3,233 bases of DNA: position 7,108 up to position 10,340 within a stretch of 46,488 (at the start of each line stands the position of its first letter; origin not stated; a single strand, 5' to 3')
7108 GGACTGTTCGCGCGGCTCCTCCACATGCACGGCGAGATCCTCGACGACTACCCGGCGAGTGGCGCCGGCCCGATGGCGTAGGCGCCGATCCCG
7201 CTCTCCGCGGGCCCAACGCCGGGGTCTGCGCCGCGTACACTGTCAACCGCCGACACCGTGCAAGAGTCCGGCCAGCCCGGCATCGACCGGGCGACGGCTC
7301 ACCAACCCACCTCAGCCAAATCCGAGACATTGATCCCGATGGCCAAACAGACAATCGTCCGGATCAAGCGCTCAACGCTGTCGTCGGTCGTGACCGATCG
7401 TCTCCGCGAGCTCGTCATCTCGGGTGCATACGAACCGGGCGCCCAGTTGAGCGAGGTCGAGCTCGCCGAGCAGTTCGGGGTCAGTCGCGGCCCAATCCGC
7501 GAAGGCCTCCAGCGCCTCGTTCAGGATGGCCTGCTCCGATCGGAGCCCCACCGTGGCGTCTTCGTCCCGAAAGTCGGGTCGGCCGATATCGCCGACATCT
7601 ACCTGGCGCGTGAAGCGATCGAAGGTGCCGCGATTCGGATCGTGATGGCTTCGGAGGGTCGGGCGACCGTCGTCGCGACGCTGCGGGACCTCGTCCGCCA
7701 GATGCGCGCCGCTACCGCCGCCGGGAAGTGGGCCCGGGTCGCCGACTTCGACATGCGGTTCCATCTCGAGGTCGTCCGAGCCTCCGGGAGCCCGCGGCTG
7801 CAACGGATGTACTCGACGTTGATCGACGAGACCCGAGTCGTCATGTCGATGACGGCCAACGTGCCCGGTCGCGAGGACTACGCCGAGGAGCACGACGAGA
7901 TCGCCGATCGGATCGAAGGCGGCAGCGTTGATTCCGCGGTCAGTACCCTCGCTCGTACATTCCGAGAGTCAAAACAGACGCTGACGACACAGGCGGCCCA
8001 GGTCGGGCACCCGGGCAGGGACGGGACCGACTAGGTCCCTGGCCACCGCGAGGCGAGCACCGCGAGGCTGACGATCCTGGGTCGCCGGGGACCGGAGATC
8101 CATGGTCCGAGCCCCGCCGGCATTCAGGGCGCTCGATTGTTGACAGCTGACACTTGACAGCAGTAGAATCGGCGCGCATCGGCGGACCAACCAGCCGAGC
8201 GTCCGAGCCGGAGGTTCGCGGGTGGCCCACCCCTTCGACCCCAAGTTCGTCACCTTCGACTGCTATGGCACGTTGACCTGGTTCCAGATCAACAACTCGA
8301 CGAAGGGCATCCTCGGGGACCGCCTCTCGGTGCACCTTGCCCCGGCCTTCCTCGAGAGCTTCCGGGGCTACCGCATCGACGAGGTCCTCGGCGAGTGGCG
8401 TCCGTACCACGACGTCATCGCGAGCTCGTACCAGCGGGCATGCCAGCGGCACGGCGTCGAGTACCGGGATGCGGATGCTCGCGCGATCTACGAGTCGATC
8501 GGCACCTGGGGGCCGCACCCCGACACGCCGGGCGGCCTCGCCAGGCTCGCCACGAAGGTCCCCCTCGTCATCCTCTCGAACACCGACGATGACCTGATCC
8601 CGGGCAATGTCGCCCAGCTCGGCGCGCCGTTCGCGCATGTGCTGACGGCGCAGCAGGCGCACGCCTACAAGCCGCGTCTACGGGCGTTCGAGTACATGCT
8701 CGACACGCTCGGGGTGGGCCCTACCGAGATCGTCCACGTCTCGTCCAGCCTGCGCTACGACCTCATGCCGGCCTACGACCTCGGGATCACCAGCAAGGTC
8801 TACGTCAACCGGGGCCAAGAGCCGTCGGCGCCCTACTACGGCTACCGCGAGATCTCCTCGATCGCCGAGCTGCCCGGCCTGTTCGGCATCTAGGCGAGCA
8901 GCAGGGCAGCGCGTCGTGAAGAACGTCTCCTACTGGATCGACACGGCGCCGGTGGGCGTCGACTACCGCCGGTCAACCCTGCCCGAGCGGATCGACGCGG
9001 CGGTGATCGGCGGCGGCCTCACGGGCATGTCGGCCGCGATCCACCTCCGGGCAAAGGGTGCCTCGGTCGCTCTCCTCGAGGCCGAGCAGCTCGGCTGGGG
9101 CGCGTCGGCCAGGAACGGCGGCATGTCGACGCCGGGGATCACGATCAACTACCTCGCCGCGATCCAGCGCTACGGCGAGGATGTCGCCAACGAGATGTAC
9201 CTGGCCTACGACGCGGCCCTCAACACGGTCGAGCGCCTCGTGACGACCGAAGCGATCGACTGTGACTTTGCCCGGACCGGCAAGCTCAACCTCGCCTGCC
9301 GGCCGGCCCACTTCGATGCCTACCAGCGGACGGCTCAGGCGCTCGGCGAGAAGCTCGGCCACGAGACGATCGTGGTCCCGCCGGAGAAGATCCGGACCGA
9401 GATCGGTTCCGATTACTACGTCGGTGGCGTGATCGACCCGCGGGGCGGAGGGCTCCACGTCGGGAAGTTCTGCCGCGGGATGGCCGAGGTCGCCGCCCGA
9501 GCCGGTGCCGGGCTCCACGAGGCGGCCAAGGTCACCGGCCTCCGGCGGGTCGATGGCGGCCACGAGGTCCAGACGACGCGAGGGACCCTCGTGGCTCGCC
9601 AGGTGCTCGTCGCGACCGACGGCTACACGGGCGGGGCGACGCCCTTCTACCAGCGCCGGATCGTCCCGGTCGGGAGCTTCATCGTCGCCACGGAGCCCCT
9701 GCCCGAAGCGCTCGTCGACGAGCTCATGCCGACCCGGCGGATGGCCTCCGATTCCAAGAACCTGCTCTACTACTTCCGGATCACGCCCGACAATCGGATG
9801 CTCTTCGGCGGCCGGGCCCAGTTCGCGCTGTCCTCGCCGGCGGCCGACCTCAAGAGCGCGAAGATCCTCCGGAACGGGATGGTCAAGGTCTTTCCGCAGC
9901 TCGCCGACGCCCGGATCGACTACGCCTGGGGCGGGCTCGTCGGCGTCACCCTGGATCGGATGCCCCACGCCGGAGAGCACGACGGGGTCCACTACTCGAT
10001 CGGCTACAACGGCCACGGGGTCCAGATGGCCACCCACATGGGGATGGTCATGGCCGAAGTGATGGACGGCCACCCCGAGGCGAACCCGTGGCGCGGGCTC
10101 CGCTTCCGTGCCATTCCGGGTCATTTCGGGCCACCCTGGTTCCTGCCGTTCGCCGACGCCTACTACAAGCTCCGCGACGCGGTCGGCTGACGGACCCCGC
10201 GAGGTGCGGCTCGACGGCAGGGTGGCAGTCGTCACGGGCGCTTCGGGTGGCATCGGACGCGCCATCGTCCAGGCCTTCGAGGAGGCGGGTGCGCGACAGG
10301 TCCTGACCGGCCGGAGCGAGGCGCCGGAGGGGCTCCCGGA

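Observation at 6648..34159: One 10-12-bp element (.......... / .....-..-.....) marks about nine sites, nearly all at promoters, across 28 kb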

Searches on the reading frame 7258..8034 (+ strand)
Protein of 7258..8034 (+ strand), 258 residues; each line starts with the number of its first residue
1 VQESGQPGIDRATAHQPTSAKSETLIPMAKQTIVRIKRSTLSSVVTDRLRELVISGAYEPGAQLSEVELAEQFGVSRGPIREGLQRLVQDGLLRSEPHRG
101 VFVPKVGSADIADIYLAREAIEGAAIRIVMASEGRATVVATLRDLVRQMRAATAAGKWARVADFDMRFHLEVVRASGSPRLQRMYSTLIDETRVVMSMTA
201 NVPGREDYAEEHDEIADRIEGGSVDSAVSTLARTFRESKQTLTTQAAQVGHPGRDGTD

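Call 5: search_protein_families(library=pfam, proteins=[window:7258-8034:+])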
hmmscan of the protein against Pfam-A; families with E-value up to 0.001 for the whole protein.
window:7258-8034:+ (258 aa): 4 families
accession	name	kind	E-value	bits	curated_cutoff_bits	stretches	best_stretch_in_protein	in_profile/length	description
PF07729.17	FCD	-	3e-22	79.8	24.3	1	113-234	1-122/125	FCD domain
PF00392.27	GntR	-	1.8e-19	69.6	27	1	42-103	2-64/64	Bacterial regulatory proteins, gntR family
PF13412.12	HTH_24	-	0.00049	20.1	21.9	0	64-94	18-48/48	Winged helix-turn-helix DNA-binding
PF07848.18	PaaX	-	0.00097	19.8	24.8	0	67-96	27-56/70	PaaX-like protein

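Call 27: find_related_loci(query=window:7339-8034:+, collection=metagenome_contigs, flank=10000)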
Query window:7339-8034:+ (231 aa) in metagenome_contigs; peptide patterns used: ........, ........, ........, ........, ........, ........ (x = any residue, [..] = any of these).
457 stretches matched a pattern; 32 encode a relative of the query (tblastn E <= 1e-3); 32 distinct loci.
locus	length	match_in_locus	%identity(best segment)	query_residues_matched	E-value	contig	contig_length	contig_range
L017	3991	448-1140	100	1-231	1e-155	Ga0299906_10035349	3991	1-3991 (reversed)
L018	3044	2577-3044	59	6-162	2e-49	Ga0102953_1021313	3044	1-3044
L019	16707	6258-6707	38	9-159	5e-21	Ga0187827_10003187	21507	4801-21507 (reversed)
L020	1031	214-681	37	5-161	3e-19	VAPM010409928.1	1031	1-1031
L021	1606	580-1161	30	9-202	4e-18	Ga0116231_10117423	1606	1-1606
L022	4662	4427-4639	49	9-79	2e-15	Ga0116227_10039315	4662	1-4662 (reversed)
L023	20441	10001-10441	38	13-149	1e-12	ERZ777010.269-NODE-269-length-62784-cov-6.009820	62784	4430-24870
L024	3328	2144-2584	38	13-149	1e-12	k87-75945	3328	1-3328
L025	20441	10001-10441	38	13-149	1e-12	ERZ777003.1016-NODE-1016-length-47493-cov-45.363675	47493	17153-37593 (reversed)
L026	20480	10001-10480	29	8-151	2e-11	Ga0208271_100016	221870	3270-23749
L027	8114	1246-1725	29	8-151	1e-11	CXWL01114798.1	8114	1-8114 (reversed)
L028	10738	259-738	29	8-151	4e-11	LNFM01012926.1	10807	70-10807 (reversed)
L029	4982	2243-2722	28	8-151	6e-10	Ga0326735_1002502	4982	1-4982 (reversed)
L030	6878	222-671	31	14-151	1e-9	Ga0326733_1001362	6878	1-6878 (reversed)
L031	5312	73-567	31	4-151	6e-9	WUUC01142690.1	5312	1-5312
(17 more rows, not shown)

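Call 50: search_protein_families(library=ncbifam, proteins=[window:7339-8034:+], max_evalue=0.001)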
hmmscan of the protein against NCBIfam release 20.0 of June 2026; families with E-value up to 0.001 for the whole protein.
window:7339-8034:+ (231 aa): 21 families
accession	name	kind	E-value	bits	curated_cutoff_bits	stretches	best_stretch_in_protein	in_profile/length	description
TIGR03338.1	phnR_burk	equivalog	2e-39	135.4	271.5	1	5-213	3-211/212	phosphonate utilization associated transcriptional regulator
NF003011.0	PRK03837.1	subfamily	5.3e-19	68.8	260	2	6-67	6-68/241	transcriptional regulator NanR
NF008504.0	PRK11414.1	equivalog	2.6e-16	60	225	1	9-161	7-158/221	GntR family transcriptional regulator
NF007741.0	PRK10421.1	equivalog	2.3e-12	46.8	311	1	12-76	6-71/262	transcriptional regulator LldR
NF007001.0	PRK09464.1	equivalog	3.9e-12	46.3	330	1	7-78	4-76/254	pyruvate dehydrogenase complex transcriptional repressor PdhR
NF008576.0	PRK11534.1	equivalog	9.1e-12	45.1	218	1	20-165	14-162/225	DNA-binding transcriptional regulator CsiR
TIGR02325.1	C_P_lyase_phnF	equivalog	1.3e-10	41.2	156.8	1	16-77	11-73/238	phosphonate metabolism transcriptional regulator PhnF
NF007442.0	PRK09990.1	equivalog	3.9e-09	36.3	301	1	10-159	7-174/256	transcriptional regulator GlcC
TIGR02018.2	his_ut_repres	equivalog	1.2e-07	31.4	220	1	18-78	4-65/226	histidine utilization transcriptional repressor HutC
NF052282.1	PLP_TF_PdxR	equivalog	1.2e-07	31.2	320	1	17-86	5-75/448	MocR-like pyridoxine biosynthesis transcription factor PdxR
NF008273.0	PRK11050.1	equivalog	2.8e-07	30.3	153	1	27-82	45-100/156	manganese-binding transcriptional regulator MntR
NF008491.0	PRK11402.1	subfamily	2.2e-06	27.4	269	1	13-77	11-76/243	GntR family transcriptional regulator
NF007292.0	PRK09764.1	equivalog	2.8e-06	26.7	281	1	17-76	9-69/240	GntR family transcriptional regulator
TIGR02812.1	fadR_gamma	equivalog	1.1e-05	25.3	249.2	1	26-67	19-61/235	fatty acid metabolism transcriptional regulator FadR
NF041547.1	GntR_LSA1692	equivalog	1.1e-05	25.2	275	1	16-77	4-66/233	GntR family transcriptional regulator, LSA1692 subfamily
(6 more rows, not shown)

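Call 66: search_solved_structures(query=window:7339-8034:+, max_evalue=1e-10, show_alignments=3)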
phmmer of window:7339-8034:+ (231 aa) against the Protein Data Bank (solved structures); distinct sequences matched with E-value up to 1e-10: 9.
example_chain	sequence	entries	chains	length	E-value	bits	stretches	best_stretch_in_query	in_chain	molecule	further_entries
7xp0_A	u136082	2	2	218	1.2e-22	84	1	13-206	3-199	Probable transcriptional regulator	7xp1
2hs5_A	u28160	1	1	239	8.2e-22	81.3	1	10-213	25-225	putative transcriptional regulator GntR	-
3c7j_A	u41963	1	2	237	6.6e-17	65.3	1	16-215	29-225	Transcriptional regulator, GntR family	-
7u5q_A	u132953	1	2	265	1.4e-15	61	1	6-201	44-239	Transcriptional regulator, GntR family protein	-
6z74_A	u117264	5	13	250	1.4e-12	51.2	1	20-114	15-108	Transcriptional regulator, GntR family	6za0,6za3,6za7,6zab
4p9f_A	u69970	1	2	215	1.7e-12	50.8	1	18-159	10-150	HTH-type transcriptional regulator mcbR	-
3ihu_A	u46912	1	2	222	6.4e-12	49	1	28-201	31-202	Transcriptional regulator, GntR family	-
3fms_A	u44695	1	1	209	2.3e-11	47.2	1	18-208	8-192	Transcriptional regulator, GntR family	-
3sxy_A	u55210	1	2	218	3.1e-11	46.8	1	14-208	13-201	Transcriptional regulator, GntR family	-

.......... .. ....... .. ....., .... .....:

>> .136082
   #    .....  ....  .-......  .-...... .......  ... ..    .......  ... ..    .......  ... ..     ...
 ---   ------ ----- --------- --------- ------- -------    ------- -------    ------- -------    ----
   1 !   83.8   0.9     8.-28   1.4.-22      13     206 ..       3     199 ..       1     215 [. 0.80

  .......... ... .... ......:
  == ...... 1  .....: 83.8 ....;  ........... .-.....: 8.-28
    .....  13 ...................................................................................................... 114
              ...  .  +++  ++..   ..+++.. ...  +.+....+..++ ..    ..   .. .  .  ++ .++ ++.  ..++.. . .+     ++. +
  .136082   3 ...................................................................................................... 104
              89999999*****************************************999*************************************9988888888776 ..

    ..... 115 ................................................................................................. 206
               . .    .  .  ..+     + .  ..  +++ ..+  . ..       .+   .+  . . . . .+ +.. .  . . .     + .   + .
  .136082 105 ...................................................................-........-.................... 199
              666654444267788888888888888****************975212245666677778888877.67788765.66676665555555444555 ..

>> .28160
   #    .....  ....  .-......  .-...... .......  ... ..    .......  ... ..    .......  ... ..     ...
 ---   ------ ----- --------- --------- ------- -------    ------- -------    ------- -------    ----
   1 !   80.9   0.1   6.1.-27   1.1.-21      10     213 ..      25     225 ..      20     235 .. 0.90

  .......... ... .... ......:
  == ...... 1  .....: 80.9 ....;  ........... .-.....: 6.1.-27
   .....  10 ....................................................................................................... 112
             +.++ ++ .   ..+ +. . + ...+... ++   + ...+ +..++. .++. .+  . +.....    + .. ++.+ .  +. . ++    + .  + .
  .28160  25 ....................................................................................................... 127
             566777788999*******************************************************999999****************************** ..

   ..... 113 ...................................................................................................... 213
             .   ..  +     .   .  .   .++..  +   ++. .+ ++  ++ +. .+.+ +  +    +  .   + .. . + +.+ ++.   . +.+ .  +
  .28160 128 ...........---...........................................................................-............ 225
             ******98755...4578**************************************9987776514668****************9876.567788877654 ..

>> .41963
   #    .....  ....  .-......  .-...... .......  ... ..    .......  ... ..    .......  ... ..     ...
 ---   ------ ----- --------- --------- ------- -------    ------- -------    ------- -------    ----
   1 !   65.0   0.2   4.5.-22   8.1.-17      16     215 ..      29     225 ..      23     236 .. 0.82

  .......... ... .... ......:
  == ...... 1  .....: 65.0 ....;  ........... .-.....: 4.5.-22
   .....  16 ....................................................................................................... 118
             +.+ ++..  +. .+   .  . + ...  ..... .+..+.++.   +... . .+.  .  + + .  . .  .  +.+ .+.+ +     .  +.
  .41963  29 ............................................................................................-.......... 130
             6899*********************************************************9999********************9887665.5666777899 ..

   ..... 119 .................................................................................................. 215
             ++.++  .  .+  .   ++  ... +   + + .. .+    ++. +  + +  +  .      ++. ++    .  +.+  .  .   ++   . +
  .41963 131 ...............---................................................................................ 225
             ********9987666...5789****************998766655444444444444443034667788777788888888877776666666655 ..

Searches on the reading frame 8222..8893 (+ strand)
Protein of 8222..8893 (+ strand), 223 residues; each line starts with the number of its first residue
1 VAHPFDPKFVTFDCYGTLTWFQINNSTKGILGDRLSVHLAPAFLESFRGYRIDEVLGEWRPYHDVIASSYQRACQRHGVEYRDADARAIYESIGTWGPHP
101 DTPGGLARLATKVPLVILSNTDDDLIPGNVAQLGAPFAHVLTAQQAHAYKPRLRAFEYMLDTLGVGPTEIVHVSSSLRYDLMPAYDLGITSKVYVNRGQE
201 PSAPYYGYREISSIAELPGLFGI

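Call 5: search_protein_families(library=pfam, proteins=[window:8222-8893:+])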
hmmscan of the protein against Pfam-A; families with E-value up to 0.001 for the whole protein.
window:8222-8893:+ (223 aa): 1 family
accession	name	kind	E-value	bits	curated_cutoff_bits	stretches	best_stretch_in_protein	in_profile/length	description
PF00702.32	Hydrolase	-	6.1e-10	40.3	26.4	1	8-182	2-185/191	haloacid dehalogenase-like hydrolase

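Call 21: search_protein_families(library=ncbifam, proteins=[window:8222-8893:+], max_evalue=0.00001)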
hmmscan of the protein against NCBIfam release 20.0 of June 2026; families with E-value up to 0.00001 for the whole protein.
window:8222-8893:+ (223 aa): 5 families
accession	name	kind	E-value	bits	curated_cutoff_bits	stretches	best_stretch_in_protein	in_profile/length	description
TIGR01428.1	HAD_type_II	equivalog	1.2e-43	149.4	125.4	1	8-201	2-196/197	haloacid dehalogenase type II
TIGR01493.1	HAD-SF-IA-v2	subfamily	7.3e-13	49.1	39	1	10-182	2-156/161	HAD-IA family hydrolase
TIGR02253.1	CTE7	subfamily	1.6e-09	37.9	169.75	1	100-217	97-220/221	TIGR02253 family HAD-type hydrolase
TIGR02252.1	DREG-2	subfamily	4.8e-09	36.3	155.2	1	89-191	97-201/203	HAD hydrolase, REG-2-like, family IA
TIGR01549.1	HAD-SF-IA-v1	subfamily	6e-06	26.7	23.3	0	111-174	75-136/149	HAD-IA family hydrolase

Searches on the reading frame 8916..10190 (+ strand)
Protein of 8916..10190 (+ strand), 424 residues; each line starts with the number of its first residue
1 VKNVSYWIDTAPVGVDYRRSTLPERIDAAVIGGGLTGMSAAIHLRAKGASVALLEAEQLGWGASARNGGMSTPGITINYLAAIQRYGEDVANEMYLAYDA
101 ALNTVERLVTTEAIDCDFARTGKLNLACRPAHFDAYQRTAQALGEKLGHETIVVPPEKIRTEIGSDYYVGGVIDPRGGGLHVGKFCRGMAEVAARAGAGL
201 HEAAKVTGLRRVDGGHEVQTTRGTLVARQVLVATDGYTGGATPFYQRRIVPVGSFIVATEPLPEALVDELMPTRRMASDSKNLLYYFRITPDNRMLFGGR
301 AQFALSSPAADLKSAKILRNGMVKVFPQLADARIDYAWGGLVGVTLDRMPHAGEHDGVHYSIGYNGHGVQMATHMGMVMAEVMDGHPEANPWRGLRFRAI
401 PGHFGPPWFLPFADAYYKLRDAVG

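Call 5: search_protein_families(library=pfam, proteins=[window:8916-10190:+])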
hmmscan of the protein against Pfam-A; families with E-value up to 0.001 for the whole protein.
window:8916-10190:+ (424 aa): 7 families
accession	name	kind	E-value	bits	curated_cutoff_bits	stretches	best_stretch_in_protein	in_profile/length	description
PF01266.30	DAO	-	3e-67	228.1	27.9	1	27-381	1-352/353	FAD dependent oxidoreductase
PF13738.12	Pyr_redox_3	-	3.6e-07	30.1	30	0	190-237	88-135/305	Pyridine nucleotide-disulphide oxidoreductase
PF00890.30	FAD_binding_2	-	4.2e-07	29.9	20.4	1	27-74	1-49/414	FAD binding domain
PF13450.12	NAD_binding_8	-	4.4e-06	27.3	21.9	1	30-81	1-49/68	NAD(P)-binding Rossmann-like domain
PF07992.20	Pyr_redox_2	-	5.1e-05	23.3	26.1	1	27-64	2-31/291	Pyridine nucleotide-disulphide oxidoreductase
PF03486.20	HI0933_like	-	0.00012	22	50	0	27-58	2-33/244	HI0933-like protein Rossmann domain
PF12831.13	FAD_oxidored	-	0.00032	20.5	27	1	27-75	1-49/416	FAD dependent oxidoreductase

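Call 21: search_protein_families(library=ncbifam, proteins=[window:8916-10190:+], max_evalue=0.00001)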
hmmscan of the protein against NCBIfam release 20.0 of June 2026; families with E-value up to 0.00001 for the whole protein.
window:8916-10190:+ (424 aa): 14 families
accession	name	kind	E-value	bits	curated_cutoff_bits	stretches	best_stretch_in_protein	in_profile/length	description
NF050086.1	pipecolate_AmaA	exception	1.1e-53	182.4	600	1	2-384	2-381/425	L-pipecolate oxidase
TIGR03329.1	Phn_aa_oxid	hypoth_equivalog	6.7e-45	153.7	632.8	1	24-406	23-413/460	putative aminophosphonate oxidoreductase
TIGR01373.1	soxB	subfamily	2.5e-19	69.4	529.45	1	24-384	29-383/407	sarcosine oxidase subunit beta family protein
TIGR02352.1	thiamin_ThiO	equivalog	6.1e-19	68.3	250.8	1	29-384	2-348/351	glycine oxidase ThiO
TIGR03197.1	MnmC_Cterm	equivalog_domain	5.8e-15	55.2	174.2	1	27-237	1-201/400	FAD-dependent 5-carboxymethylaminomethyl-2-thiouridine(34) oxidoreductase MnmC1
NF002480.1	PRK01747.1-1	equivalog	6.5e-15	54.6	540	1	24-237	247-450/645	bifunctional tRNA (5-methylaminomethyl-2-thiouridine)(34)-methyltransferase MnmC2/FAD-dependent 5-carboxymethylaminomethyl-2-thiouridine(34)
NF009074.0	PRK12409.1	equivalog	2.8e-12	46.5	494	1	77-381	91-401/410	D-amino acid dehydrogenase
NF008425.0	PRK11259.1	equivalog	3.6e-12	45.9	257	1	24-386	3-361/377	N-methyl-L-tryptophan oxidase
NF001933.0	PRK00711.1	subfamily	1.3e-11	44.2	383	1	103-387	117-403/429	D-amino acid dehydrogenase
TIGR03364.1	HpnW_proposed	hypoth_equivalog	9e-10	38.1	285.1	1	27-233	2-192/365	TIGR03364 family FAD-dependent oxidoreductase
TIGR01377.1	soxA_mon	subfamily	2.4e-06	26.6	479.65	0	27-234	2-196/381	amino oxidase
NF005313.0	PRK06847.1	subfamily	3.9e-06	26.1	372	0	28-58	7-37/375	hypothetical protein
TIGR00275.1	TIGR00275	subfamily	4.4e-06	25.8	183.8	0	29-58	2-31/401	aminoacetone oxidase family FAD-binding enzyme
NF008726.1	PRK11728.1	equivalog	9.6e-06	24.7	299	0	27-236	2-199/389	L-2-hydroxyglutarate oxidase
